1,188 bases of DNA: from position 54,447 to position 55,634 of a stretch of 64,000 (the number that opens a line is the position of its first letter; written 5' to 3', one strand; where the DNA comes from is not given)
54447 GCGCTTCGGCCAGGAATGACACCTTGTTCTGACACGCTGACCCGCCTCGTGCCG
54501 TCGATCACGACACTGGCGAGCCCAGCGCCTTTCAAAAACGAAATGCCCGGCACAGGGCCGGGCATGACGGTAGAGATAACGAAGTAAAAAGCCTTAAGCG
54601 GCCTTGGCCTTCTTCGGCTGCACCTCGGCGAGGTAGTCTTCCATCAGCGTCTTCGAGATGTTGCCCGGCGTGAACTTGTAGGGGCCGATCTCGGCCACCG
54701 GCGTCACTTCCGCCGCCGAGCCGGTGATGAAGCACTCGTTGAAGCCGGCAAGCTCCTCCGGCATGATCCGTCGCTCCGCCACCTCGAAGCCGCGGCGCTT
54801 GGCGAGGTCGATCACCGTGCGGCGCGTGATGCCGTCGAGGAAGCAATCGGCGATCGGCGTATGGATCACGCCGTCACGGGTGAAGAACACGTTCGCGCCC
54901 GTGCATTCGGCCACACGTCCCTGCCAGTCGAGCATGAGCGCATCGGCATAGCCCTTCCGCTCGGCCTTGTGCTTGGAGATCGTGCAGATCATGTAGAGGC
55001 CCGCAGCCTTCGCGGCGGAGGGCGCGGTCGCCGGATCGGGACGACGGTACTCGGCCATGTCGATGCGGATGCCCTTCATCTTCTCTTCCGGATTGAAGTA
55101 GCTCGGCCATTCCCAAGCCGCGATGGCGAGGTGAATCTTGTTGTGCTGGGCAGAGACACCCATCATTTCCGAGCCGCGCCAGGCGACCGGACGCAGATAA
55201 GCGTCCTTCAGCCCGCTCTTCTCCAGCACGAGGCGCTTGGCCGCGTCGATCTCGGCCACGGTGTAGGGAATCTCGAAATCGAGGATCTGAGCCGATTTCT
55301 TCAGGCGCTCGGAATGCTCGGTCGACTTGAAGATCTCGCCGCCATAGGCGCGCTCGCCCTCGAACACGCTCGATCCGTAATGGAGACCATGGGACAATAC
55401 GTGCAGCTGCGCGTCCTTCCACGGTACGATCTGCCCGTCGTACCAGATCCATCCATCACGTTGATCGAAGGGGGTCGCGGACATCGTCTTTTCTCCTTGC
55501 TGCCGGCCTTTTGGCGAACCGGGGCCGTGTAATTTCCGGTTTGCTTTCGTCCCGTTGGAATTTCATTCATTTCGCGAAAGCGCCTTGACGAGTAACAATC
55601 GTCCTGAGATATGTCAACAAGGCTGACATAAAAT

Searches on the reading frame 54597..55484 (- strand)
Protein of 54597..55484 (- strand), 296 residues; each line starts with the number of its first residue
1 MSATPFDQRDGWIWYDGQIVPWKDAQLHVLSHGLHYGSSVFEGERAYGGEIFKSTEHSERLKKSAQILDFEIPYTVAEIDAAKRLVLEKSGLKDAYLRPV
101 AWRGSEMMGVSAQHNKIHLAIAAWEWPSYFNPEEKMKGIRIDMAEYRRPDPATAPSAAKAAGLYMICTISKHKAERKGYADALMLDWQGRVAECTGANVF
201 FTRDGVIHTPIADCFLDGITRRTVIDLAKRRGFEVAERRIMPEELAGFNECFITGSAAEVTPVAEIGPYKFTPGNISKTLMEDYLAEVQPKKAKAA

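Call 15: find_encoding_contigs(protein=window:54597-55484:-, flank=2500, max_places=10)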
Protein window:54597-55484:- (296 aa): 1 contig read that carries it; 1 place shown.
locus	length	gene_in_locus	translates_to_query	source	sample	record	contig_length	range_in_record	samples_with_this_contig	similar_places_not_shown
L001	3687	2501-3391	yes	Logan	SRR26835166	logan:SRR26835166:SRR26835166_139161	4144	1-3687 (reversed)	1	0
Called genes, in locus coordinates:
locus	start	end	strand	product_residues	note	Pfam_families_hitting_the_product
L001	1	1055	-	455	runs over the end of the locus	PF00672:HAMP (weak), PF00512:HisKA (weak), PF02518:HATPase_c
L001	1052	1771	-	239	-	PF00072:Response_reg, PF00486:Trans_reg_C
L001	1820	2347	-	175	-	PF01047:MarR, PF12802:MarR_2, PF13412:HTH_24 (faint), PF13463:HTH_27 (weak)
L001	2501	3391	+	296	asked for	PF01063:Aminotran_4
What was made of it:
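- Tried and rejected: The IlvE look-up only returned a short fragment of the same organism (call 15).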
